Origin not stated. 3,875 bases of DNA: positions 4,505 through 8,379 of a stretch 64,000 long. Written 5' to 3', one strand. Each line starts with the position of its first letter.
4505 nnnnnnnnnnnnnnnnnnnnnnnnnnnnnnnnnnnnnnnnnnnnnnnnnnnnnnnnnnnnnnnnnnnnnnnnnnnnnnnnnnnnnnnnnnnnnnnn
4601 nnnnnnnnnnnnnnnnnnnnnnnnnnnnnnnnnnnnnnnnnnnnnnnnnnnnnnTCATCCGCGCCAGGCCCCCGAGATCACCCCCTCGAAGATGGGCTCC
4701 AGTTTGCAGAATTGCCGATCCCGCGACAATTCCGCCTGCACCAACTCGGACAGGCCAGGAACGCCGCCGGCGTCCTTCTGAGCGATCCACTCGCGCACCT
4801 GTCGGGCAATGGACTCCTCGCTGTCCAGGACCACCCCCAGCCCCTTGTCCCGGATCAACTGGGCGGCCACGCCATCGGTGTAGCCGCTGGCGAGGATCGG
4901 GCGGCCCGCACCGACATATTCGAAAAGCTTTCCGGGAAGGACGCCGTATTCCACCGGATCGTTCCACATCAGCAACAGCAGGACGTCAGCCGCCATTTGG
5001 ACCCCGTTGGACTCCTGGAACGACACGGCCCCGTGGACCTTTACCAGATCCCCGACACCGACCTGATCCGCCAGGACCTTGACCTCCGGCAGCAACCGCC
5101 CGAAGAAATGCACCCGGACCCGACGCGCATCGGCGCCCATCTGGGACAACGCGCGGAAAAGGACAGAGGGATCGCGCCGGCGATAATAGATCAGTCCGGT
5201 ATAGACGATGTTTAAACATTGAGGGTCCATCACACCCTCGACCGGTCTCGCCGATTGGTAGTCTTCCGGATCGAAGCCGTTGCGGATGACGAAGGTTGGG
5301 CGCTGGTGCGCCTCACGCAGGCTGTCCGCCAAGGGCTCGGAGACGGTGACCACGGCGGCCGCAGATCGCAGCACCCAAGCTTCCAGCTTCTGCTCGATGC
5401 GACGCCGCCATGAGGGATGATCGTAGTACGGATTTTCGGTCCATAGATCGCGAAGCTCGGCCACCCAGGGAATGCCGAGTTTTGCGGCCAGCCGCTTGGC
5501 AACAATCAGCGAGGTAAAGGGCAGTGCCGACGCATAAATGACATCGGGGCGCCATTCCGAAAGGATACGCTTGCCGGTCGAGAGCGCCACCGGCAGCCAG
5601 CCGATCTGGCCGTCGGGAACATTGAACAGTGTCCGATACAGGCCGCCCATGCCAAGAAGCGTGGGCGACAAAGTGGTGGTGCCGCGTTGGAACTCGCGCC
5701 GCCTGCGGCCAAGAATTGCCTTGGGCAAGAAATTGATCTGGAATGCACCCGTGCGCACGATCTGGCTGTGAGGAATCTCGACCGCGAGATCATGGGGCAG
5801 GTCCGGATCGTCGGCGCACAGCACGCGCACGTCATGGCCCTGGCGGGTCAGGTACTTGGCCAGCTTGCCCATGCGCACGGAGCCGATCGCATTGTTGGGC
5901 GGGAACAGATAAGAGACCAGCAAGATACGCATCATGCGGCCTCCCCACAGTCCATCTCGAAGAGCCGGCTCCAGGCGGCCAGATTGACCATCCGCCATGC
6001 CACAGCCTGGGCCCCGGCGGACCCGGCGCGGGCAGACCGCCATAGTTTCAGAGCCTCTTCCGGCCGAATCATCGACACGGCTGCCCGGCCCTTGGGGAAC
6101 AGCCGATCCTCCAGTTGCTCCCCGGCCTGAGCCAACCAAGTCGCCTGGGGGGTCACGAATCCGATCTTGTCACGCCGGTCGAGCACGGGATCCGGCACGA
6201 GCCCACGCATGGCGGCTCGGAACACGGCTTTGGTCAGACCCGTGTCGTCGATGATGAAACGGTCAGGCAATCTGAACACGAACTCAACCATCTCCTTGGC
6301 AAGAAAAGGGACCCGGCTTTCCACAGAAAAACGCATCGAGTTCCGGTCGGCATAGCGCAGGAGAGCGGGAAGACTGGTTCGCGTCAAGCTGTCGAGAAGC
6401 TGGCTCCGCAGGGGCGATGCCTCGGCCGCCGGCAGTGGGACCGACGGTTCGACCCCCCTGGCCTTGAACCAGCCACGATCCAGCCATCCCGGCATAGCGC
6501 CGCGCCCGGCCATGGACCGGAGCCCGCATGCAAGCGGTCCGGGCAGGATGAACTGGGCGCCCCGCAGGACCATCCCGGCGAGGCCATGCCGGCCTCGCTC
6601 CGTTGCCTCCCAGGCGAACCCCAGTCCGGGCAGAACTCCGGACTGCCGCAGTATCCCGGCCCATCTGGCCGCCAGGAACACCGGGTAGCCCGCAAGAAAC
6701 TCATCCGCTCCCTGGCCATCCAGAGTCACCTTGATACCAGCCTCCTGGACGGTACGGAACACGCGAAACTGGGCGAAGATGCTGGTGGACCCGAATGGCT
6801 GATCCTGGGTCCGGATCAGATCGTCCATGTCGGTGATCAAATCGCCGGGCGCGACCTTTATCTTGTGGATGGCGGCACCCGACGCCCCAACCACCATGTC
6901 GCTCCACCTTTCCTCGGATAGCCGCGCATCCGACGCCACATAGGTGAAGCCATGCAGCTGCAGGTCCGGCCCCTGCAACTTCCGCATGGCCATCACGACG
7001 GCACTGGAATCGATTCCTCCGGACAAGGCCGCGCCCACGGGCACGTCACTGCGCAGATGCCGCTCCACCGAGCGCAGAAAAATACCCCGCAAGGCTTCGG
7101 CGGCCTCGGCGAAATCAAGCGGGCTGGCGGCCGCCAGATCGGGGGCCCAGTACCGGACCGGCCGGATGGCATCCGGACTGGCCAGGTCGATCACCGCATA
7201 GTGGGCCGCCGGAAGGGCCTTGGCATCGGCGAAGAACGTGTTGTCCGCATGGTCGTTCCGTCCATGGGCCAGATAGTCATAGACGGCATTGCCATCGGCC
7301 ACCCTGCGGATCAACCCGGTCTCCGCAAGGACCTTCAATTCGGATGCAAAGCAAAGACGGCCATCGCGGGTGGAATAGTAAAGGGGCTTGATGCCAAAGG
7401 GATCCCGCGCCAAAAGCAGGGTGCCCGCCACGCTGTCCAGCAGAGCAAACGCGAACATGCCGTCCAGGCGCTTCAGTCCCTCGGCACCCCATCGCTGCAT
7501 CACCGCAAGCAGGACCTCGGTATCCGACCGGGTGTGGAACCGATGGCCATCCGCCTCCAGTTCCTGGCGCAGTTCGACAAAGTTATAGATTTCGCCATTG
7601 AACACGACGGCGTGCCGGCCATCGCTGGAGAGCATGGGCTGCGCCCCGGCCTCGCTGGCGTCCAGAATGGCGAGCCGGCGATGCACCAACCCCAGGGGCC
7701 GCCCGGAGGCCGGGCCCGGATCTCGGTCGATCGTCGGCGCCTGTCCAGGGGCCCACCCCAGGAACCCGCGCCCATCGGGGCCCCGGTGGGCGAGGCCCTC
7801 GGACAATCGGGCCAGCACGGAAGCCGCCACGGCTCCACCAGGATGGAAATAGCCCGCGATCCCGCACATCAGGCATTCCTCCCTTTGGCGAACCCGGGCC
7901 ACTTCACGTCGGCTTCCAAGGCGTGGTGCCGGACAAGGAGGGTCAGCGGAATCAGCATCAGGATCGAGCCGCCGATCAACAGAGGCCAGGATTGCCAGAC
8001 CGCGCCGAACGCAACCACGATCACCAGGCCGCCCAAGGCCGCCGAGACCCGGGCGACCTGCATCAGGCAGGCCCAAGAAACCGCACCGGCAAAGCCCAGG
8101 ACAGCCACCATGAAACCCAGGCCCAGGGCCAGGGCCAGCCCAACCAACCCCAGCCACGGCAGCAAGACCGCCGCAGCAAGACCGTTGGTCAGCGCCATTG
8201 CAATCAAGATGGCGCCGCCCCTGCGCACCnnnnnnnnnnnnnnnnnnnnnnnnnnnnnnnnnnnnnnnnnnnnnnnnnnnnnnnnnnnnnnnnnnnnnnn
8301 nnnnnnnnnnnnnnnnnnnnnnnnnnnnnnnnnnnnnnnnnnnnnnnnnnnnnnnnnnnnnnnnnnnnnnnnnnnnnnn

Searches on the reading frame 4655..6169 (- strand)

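Call 7: search_protein_families(library=pfam, proteins=[window:4655-6169:-], max_evalue=0.0001)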
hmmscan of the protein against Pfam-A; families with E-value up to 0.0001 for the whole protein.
window:4655-6169:- (504 aa): 3 families
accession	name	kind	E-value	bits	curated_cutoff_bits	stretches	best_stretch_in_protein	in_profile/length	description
PF13439.12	Glyco_transf_4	-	1.7e-21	77.4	28.5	1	183-302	48-169/170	Glycosyltransferase Family 4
PF13579.12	Glyco_trans_4_4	-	2.1e-18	67.6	29.7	1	98-298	5-158/158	Glycosyl transferase 4-like domain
PF13692.12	Glyco_trans_1_4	-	2.7e-07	31.4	27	1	320-462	3-140/142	Glycosyl transferases group 1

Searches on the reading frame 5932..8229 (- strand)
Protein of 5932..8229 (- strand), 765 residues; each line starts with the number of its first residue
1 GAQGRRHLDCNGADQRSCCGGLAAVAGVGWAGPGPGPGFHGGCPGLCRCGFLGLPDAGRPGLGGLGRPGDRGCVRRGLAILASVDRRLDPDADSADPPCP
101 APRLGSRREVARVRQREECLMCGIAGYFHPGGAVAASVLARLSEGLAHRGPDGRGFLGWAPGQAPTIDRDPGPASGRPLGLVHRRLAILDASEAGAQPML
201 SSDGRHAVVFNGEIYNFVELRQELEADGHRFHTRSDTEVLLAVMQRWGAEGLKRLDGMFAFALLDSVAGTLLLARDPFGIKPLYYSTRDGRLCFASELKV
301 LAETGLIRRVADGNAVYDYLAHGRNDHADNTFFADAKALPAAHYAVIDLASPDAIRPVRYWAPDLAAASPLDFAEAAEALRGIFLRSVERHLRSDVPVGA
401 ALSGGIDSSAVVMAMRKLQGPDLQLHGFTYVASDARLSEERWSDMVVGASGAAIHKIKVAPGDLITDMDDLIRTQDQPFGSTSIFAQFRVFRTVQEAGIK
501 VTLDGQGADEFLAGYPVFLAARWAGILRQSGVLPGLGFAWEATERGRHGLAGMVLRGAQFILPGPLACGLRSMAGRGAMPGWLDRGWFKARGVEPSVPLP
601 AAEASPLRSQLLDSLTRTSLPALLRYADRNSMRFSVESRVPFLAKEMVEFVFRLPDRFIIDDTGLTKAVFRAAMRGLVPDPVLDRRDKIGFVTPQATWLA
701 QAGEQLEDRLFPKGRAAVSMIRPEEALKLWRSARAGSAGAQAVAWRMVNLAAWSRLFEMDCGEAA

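Call 7: search_protein_families(library=pfam, proteins=[window:5932-8229:-], max_evalue=0.0001)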
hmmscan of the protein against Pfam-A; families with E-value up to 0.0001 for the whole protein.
window:5932-8229:- (765 aa): 3 families
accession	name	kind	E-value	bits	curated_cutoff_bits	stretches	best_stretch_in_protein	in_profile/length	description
PF00733.27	Asn_synthase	-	1.3e-63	216.3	21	1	380-754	2-353/354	Asparagine synthase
PF13537.11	GATase_7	-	4.8e-46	156.2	25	1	183-302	1-122/123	Glutamine amidotransferase domain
PF13522.11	GATase_6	-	3e-43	147.4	27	1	179-297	12-130/130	Glutamine amidotransferase domain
